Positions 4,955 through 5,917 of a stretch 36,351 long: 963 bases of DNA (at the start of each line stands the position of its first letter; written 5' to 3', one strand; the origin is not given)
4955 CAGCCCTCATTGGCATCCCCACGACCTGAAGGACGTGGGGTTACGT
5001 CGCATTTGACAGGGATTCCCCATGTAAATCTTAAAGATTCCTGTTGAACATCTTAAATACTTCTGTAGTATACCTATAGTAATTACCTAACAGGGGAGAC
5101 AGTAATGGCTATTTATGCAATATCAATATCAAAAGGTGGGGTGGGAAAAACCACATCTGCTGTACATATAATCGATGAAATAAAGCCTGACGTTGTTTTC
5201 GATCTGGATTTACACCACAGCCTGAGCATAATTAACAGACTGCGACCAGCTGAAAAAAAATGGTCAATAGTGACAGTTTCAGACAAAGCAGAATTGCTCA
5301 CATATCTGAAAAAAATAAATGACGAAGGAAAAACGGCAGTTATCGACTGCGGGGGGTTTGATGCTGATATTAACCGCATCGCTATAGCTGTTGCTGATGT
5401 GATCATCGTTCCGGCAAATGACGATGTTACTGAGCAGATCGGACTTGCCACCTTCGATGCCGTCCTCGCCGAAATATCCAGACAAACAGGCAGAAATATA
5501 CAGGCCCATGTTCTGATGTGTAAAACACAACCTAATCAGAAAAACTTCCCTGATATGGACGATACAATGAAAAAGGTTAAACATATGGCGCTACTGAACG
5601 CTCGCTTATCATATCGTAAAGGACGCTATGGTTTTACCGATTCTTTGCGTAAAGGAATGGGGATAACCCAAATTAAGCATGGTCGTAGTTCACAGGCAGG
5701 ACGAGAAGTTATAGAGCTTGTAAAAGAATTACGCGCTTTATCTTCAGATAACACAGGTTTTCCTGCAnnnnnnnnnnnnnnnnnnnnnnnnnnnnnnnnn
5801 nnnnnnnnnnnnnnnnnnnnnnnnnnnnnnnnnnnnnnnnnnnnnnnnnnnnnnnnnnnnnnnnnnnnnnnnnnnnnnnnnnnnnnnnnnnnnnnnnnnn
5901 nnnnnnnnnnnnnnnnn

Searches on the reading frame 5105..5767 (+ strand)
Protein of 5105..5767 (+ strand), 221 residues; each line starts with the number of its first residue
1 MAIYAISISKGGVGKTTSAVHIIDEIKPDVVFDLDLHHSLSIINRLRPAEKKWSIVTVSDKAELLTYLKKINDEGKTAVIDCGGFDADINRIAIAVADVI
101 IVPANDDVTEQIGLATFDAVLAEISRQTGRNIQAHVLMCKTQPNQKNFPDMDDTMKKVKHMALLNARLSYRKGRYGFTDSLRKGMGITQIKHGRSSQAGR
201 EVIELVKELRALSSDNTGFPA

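Call 118: search_protein_families(proteins=[window:5105-5767:+], library=ncbifam, max_evalue=0.01)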
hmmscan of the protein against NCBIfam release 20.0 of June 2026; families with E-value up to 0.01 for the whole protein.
window:5105-5767:+ (221 aa): 2 families
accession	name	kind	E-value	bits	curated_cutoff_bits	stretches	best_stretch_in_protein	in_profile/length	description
NF041546.1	ParA_partition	equivalog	7.4e-20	71.4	180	1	4-208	2-203/203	ParA family partition ATPase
TIGR03371.1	cellulose_yhjQ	equivalog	5.3e-06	26.1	157.85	1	58-166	96-203/246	cellulose biosynthesis protein BcsQ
